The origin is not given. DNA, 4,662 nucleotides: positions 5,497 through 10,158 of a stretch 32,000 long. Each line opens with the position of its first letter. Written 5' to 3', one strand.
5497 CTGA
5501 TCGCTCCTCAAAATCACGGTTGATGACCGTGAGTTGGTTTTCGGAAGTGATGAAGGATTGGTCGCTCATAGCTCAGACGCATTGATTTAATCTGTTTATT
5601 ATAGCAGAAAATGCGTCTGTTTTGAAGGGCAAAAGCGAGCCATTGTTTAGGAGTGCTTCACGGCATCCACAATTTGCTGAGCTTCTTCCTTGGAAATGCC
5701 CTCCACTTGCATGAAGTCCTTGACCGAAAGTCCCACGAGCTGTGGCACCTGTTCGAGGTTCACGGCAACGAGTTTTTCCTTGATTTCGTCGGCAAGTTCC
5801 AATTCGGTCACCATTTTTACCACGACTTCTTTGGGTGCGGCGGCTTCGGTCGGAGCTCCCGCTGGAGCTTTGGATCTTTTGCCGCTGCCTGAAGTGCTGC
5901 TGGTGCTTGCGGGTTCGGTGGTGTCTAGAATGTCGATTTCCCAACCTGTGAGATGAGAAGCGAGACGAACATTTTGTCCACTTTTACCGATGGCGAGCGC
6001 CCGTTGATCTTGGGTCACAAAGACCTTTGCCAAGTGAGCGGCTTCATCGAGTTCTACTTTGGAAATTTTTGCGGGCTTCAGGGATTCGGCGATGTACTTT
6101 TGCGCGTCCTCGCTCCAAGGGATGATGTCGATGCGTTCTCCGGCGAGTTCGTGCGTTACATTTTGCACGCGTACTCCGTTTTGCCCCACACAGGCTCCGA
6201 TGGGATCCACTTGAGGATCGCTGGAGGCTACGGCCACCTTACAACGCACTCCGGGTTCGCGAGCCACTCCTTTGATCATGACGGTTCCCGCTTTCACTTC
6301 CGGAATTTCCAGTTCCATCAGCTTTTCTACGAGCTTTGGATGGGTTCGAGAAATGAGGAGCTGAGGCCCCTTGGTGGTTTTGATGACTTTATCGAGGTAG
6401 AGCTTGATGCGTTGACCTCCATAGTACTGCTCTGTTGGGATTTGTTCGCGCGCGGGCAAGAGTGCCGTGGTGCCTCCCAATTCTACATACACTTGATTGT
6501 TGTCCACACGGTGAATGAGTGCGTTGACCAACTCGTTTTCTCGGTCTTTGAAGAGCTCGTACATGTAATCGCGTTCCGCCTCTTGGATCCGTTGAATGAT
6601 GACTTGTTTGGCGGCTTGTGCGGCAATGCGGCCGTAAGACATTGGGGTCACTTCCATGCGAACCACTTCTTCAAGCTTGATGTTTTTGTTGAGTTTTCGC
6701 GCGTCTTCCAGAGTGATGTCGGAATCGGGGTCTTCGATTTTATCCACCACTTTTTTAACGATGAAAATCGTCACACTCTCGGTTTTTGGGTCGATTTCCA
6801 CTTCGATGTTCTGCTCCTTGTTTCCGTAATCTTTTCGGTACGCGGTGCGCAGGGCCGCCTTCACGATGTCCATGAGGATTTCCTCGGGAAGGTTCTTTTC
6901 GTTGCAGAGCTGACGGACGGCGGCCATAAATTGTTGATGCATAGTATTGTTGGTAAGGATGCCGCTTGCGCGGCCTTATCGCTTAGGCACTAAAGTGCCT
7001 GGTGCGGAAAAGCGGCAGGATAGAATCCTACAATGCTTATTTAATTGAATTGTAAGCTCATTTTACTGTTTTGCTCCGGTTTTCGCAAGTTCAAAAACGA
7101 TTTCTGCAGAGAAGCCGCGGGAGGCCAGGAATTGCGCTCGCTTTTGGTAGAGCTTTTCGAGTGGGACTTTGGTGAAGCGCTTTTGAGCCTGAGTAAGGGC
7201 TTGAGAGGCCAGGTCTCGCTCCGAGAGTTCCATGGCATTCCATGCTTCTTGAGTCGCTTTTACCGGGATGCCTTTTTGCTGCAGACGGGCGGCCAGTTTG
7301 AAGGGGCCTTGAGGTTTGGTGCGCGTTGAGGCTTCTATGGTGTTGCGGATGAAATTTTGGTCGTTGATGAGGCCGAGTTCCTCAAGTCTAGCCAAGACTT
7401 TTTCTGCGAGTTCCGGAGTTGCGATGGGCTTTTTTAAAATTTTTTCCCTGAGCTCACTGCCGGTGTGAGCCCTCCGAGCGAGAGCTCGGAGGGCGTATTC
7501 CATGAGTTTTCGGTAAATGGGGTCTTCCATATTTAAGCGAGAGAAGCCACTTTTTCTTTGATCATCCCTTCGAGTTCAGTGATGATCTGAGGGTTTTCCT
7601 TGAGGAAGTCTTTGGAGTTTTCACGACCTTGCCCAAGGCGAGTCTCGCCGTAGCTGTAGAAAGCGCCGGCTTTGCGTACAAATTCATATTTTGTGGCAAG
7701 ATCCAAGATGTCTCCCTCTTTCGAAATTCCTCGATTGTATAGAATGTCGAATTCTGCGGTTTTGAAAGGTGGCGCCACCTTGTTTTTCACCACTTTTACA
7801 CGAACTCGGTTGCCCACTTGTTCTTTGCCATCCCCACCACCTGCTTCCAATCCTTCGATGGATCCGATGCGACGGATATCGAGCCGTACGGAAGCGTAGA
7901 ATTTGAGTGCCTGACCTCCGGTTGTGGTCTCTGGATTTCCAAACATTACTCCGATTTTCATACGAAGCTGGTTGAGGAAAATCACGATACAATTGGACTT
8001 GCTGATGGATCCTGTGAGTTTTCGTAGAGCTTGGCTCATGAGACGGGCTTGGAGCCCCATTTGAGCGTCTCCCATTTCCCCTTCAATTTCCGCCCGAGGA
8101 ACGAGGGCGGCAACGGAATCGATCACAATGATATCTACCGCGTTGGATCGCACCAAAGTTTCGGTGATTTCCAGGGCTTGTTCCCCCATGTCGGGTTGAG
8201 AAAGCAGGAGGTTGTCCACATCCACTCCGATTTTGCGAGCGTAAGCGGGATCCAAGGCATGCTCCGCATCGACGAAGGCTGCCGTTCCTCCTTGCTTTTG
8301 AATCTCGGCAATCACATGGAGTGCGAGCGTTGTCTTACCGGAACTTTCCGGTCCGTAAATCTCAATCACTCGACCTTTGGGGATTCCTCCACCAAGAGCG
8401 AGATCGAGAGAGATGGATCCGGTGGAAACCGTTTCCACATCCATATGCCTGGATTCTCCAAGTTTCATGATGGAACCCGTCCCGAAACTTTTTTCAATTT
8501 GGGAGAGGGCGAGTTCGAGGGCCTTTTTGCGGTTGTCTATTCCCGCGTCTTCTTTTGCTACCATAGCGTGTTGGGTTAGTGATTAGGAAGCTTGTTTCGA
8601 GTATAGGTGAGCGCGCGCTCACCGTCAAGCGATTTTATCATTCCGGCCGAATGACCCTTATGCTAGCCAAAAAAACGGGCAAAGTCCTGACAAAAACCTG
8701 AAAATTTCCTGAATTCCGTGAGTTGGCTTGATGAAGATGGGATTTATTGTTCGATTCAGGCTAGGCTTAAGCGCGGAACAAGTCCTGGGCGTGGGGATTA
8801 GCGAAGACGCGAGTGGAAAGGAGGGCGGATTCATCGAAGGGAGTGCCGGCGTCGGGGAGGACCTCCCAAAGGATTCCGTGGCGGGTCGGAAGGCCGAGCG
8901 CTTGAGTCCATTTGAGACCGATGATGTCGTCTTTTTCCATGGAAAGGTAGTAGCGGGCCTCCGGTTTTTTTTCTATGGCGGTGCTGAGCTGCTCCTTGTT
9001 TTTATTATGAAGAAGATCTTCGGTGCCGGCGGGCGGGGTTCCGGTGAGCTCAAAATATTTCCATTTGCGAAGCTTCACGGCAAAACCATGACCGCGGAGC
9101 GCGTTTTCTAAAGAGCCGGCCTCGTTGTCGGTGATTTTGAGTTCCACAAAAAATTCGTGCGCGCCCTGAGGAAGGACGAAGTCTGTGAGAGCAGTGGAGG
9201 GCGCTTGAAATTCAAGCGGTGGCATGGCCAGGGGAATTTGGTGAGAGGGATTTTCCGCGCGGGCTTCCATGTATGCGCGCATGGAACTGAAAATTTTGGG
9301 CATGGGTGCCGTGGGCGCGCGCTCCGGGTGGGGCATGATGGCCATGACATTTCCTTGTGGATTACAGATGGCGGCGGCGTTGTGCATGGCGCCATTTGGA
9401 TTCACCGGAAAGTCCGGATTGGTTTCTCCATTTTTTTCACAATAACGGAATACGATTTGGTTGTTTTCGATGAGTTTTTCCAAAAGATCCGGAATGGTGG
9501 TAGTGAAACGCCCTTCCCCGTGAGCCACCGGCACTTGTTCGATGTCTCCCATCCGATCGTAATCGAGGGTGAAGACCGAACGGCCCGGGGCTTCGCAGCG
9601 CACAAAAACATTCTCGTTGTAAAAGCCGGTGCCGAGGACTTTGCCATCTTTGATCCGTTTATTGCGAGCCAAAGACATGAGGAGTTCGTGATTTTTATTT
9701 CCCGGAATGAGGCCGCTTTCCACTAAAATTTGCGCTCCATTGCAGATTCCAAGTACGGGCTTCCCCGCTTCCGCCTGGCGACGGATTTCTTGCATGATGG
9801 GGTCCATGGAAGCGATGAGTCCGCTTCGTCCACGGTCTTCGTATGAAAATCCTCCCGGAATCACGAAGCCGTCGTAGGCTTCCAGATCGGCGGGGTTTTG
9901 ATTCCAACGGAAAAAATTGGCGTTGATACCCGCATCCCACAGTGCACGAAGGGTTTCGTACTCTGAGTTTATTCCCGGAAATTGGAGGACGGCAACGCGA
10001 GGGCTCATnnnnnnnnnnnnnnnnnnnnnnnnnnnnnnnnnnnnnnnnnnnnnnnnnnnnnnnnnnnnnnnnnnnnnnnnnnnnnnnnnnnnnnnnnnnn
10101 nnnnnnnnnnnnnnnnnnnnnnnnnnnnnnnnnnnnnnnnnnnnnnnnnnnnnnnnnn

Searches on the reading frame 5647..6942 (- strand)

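Call 7: search_protein_families(library=pfam, proteins=[window:5647-6942:-])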
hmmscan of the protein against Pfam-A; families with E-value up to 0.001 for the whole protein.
window:5647-6942:- (431 aa): 5 families
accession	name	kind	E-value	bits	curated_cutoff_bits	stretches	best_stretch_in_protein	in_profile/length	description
PF08529.16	NusA_N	-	2.5e-37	128.1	23.8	1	5-125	2-119/119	NusA N-terminal domain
PF13184.12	KH_5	-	1.5e-28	99.2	27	1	230-297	1-68/69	NusA-like KH domain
PF00575.29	S1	-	2.3e-08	34.7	22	1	132-197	1-73/74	S1 RNA binding domain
PF07650.23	KH_2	-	3.3e-07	30.5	22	1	282-336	4-58/78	KH domain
PF23095.1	KH_NusA_C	-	2.4e-06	27.9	34.2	1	308-338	4-34/59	Transcription termination/antitermination protein NusA, KH domain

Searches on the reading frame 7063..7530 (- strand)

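Call 7: search_protein_families(library=pfam, proteins=[window:7063-7530:-])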
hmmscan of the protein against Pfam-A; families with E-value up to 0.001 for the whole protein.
window:7063-7530:- (155 aa): 3 families
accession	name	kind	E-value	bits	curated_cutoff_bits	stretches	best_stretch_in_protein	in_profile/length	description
PF21982.2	RecX_HTH1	-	1.1e-08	35.3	26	1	11-49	3-40/40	RecX, first three-helix domain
PF21981.2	RecX_HTH3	-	5.9e-08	33.2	26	1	109-147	5-46/48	RecX, third three-helix domain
PF02631.22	RecX_HTH2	-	8.1e-06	26.4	26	1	56-94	1-39/42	RecX, second three-helix domain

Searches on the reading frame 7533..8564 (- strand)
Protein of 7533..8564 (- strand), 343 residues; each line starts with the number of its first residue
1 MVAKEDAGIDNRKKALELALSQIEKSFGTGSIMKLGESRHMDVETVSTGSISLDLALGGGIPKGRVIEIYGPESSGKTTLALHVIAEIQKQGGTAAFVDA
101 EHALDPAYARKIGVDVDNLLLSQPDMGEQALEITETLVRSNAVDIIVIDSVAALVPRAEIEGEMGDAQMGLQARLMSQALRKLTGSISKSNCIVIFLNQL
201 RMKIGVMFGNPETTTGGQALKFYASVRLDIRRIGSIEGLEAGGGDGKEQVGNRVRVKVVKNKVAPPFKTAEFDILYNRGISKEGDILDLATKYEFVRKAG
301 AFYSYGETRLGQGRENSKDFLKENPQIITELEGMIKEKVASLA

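Call 7: search_protein_families(library=pfam, proteins=[window:7533-8564:-])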
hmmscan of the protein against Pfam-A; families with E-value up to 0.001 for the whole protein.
window:7533-8564:- (343 aa): 9 families
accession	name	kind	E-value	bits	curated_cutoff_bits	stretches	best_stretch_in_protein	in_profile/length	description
PF00154.27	RecA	-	1.3e-139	464.5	27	1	14-281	1-262/262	recA bacterial DNA recombination protein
PF21096.2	RecA_C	-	1.1e-22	80.3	27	1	284-339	1-56/57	RecA C-terminal domain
PF08423.17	Rad51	-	4.8e-11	42.8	22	1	43-232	5-211/244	Rad51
PF06745.19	ATPase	-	8.7e-08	32.3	26.6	1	46-119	1-77/231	KaiC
PF01637.24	ATPase_2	-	1.2e-05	25.7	33.2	1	65-188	21-106/225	ATPase domain predominantly from Archaea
PF13479.12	AAA_24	-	1.5e-05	25.4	27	1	65-155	3-77/195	AAA domain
PF13481.12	AAA_25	-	3.3e-05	24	27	1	56-154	25-155/195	AAA domain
PF00004.35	AAA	-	0.00018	22.4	21.2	1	69-195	3-105/131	ATPase family associated with various cellular activities (AAA)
PF13191.12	AAA_16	-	0.00074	20.5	32.6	0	64-199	24-140/167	AAA ATPase domain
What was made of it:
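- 7063..8564 (-): recA (7533-8564) and recX (7063-7530), the genes downstream of the array. Call 7.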

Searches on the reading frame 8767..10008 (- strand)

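Call 7: search_protein_families(library=pfam, proteins=[window:8767-10008:-])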
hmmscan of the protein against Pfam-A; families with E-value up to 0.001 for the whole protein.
window:8767-10008:- (413 aa): 4 families
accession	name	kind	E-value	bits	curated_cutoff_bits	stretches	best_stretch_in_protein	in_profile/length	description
PF13507.12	GATase_5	-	5.2e-46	157.3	27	1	3-232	2-230/260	CobB/CobQ-like glutamine amidotransferase domain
PF00117.34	GATase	-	7e-08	32.8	22.8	1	17-98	11-88/190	Glutamine amidotransferase class-I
PF07685.20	GATase_3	-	3.4e-07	30.5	27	1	4-122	1-120/196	CobB/CobQ-like glutamine amidotransferase domain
PF01965.30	DJ-1_PfpI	-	6.5e-07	29.7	26.6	1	42-105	59-117/165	DJ-1/PfpI family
